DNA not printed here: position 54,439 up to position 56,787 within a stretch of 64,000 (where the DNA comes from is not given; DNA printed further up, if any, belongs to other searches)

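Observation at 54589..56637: Short, divergent glycyl radical enzyme embedded in a glycan-utilisation operon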

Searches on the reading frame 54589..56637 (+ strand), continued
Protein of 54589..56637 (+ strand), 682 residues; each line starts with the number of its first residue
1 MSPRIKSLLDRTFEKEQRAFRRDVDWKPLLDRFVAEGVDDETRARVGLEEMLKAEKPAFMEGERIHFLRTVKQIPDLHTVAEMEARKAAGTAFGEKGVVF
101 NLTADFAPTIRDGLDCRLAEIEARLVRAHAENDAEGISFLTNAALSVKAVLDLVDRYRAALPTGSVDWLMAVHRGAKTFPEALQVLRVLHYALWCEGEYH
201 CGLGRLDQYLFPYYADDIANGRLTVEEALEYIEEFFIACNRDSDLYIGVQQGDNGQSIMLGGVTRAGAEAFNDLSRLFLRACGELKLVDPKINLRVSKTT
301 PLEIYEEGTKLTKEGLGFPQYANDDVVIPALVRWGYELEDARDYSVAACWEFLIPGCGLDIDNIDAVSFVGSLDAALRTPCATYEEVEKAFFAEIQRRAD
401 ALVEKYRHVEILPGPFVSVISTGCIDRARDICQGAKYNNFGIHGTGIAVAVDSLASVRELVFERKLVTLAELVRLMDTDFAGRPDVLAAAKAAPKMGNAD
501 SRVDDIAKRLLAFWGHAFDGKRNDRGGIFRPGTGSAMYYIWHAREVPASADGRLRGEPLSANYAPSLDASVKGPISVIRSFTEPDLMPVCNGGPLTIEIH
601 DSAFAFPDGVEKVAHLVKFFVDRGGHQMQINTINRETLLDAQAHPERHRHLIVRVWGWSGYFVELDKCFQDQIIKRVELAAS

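Call 50: predict_structure(alignment_id=A1)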
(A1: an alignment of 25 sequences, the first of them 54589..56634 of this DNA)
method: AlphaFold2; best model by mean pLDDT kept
length: 682 residues; sequences in the alignment: 25
mean_pLDDT: 92.1   pTM: 0.92
mean pLDDT of the five models: 92.1, 91.8, 91.3, 91.0, 90.6
residues with pLDDT >= 90: 513; 70-90: 139; 50-70: 28; < 50: 2
segments of 3 or more residues with pLDDT < 50: none
pLDDT, mean of each block of 10 residues (from residue 1): 95 92 96 95 96 95 91 92 86 72 93 98 98 97 98 97 89 98 97 90 94 98 98 95 74 80 96 97 91 95 96 82 97 95 89 89 91 97 98 98 92 93 94 87 93 98 98 97 97 94 97 95 93 82 92 90 84 94 94 89 90 97 94 90 92 76 88 77 41
secondary structure, 60 per line:
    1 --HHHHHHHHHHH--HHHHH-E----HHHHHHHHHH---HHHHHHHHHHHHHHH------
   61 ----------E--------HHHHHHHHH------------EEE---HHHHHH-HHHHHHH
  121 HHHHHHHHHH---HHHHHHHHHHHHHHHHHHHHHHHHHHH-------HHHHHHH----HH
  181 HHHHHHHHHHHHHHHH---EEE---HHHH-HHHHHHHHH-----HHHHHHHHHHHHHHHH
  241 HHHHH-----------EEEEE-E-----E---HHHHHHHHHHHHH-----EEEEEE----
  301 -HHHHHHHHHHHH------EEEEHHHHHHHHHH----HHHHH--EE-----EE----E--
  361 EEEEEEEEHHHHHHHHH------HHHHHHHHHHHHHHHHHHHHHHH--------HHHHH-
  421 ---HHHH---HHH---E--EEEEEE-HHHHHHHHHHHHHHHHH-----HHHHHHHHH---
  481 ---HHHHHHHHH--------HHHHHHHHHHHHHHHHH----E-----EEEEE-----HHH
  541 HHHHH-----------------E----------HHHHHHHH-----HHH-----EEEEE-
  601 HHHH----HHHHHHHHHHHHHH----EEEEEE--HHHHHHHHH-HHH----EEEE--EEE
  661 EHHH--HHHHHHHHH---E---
elements in order: H3-13 H16-20 H27-36 H40-54 H80-88 E101-103 H107-112 H114-130 H134-160 H168-174 H179-196 E200-202 H206-209 H211-219 H225-245 E257-261 H273-285 E291-296 H302-313 E320-323 H324-333 H338-342 E361-368 H369-377 H384-406 H415-419 H424-427 E440-445 H447-463 H469-477 H484-492 H501-517 E528-532 H538-545 H574-581 E595-599 H601-604 H609-622 E627-632 H635-643 E652-655 E658-661 H667-675
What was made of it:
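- Tried and rejected: It was replaced by a model built on alignment A1 (call 50).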

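Call 54: fold_search(model_id=the predicted structure, library=pdb)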
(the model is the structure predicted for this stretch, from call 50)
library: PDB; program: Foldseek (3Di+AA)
matches with E <= 10: 381; with E <= 0.001: 94
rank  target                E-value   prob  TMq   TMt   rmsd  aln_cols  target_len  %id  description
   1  9ht9_A                4.4e-43  1.00  0.87  0.75   4.5       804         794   23  CutC in complex with inhibitor1 (released 2026-01-14)
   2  5fau_B                8.5e-43  1.00  0.89  0.77   4.5       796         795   24  wild-type choline TMA lyase in complex with choline (released 2016-09-28)
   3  5fau_A                9.3e-43  1.00  0.89  0.77   4.1       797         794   23  wild-type choline TMA lyase in complex with choline (released 2016-09-28)
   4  5fay_A                1.2e-42  1.00  0.89  0.76   4.5       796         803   23  Y208F mutant of choline TMA-lyase (released 2016-09-28)
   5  5faw_A                2.7e-42  1.00  0.89  0.76   4.4       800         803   23  T502A mutant of choline TMA-lyase (released 2016-09-28)
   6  6nd3_D                3.6e-42  1.00  0.88  0.76   4.2       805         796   23  wild-type choline TMA lyase in complex with betaine aldehyde (released 2019-01-16)
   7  1r8w_A                3.8e-42  1.00  0.88  0.77   5.1       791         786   25  Native structure of the B12-independent glycerol dehydratase from clostridium butyricum (released 2004-06-01)
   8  5kdp_C                4.7e-42  1.00  0.88  0.75   4.5       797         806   23  E491A mutant of choline TMA-lyase (released 2016-09-28)
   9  5fay_B                5.2e-42  1.00  0.85  0.75   4.2       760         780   24  Y208F mutant of choline TMA-lyase (released 2016-09-28)
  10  6vue_A                5.2e-42  1.00  0.89  0.76   4.4       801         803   23  wild-type choline TMA lyase in complex with 1-methyl-1,2,3,6-tetrahydropyridin-3-ol (released 2020-11-04)
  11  5kdp_A                5.2e-42  1.00  0.88  0.75   4.3       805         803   23  E491A mutant of choline TMA-lyase (released 2016-09-28)
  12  5faw_B                1.1e-41  1.00  0.90  0.76   4.0       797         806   23  T502A mutant of choline TMA-lyase (released 2016-09-28)
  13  6vue_B                1.1e-41  1.00  0.88  0.75   4.1       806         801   23  wild-type choline TMA lyase in complex with 1-methyl-1,2,3,6-tetrahydropyridin-3-ol (released 2020-11-04)
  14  5fav_A                1.9e-41  1.00  0.89  0.76   4.4       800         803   23  E491Q mutant of choline TMA-lyase (released 2016-09-28)
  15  9r0v_A                1.9e-41  1.00  0.86  0.74   5.1       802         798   23  CutC IN COMPLEX WITH Inhibitor (released 2026-02-11)
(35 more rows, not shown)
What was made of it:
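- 54589..56637 (+): Short (682 aa) PFL2-type glycyl radical enzyme of the uncharacterised AACWE / W-G-W clade. The AF2 model has pLDDT 92 and a GRE fold with TM 0.85-0.90 to CutC, GD, PflD and PD (calls 50, 54).
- On Glycyl radical enzyme superfamily (PFL-like branch): AF2 model pLDDT 92, with TM 0.85-0.90 to solved GREs (calls 50, 54).
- Closest known: Choline TMA-lyase CutC. Same: Top structural match by Foldseek (TM 0.89, E 1e-42) and C-x-E motif (call 54).
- C-x-E motif is present, and the fold matches PflD with TM 0.88 (call 54).
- Tried and rejected: CutC, GD, PflD, PD and HypD all give TM 0.88-0.90 (call 54).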

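Call 62: search_protein_families(library=pfam, proteins=[L031:6272-8332:+, L031:9189-9920:+, L031:12058-12663:+, L031:12703-15855:+, L026:6330-8396:+, L026:12183-14141:+, L026:15020-17029:+, L024:1307-3772:+, L036:13093-15177:+, L020:13020-15635:+], max_evalue=0.0001)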
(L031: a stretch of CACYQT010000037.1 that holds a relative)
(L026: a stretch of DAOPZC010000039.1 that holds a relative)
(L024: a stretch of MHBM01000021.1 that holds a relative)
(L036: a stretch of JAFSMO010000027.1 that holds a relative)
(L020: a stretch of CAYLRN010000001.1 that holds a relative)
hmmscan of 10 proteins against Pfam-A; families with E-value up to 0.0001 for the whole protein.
L031:6272-8332:+ (686 aa): 1 family
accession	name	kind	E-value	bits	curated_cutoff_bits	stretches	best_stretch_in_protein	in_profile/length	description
PF03169.20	OPT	-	6.4e-09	35.4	25.8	1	165-668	105-616/623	OPT oligopeptide transporter protein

L031:9189-9920:+ (243 aa): 2 families
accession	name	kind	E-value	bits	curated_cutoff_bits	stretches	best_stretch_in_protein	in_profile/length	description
PF01728.25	FtsJ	-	7.4e-41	140.5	24.1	1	59-241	1-179/181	FtsJ-like methyltransferase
PF01479.30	S4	-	5.4e-07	29.7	22.8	1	4-32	2-30/48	S4 domain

L031:12058-12663:+ (201 aa): 1 family
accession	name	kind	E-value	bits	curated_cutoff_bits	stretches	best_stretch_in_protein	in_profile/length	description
PF01300.24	Sua5_yciO_yrdC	-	5.5e-45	153.5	25.1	1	20-188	2-178/178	Telomere recombination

L031:12703-15855:+ (1050 aa): 0 families

L026:6330-8396:+ (688 aa): 1 family
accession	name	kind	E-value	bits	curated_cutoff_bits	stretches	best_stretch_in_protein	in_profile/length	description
PF04151.21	PPC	-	1.6e-09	38.9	25.9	1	347-425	1-69/70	Bacterial pre-peptidase C-terminal domain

L026:12183-14141:+ (652 aa): 2 families
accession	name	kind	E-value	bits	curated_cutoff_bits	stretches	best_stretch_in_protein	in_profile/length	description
PF13620.12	CarboxypepD_reg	-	2.3e-17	63.5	32.3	1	23-98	1-81/82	Carboxypeptidase regulatory-like domain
PF13715.12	CarbopepD_reg_2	-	4.6e-06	27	32.2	0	24-78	1-57/88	CarboxypepD_reg-like domain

L026:15020-17029:+ (669 aa): 0 families

L024:1307-3772:+ (821 aa): 0 families

L036:13093-15177:+ (694 aa): 4 families
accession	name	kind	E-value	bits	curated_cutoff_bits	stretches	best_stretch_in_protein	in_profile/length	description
PF07517.20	SecA_DEAD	-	2.4e-102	342.5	24.6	1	63-458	10-290/290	SecA DEAD-like domain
PF21090.3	P-loop_SecA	-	8.3e-56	189.3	27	2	475-573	3-101/205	SecA P-loop domain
PF01043.26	SecA_PP_bind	-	1.6e-26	93.5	23.5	1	308-414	4-110/110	SecA preprotein cross-linking domain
PF00271.37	Helicase_C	-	2.4e-07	31.4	23.5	1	490-606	2-110/110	Helicase conserved C-terminal domain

L020:13020-15635:+ (871 aa): 0 families
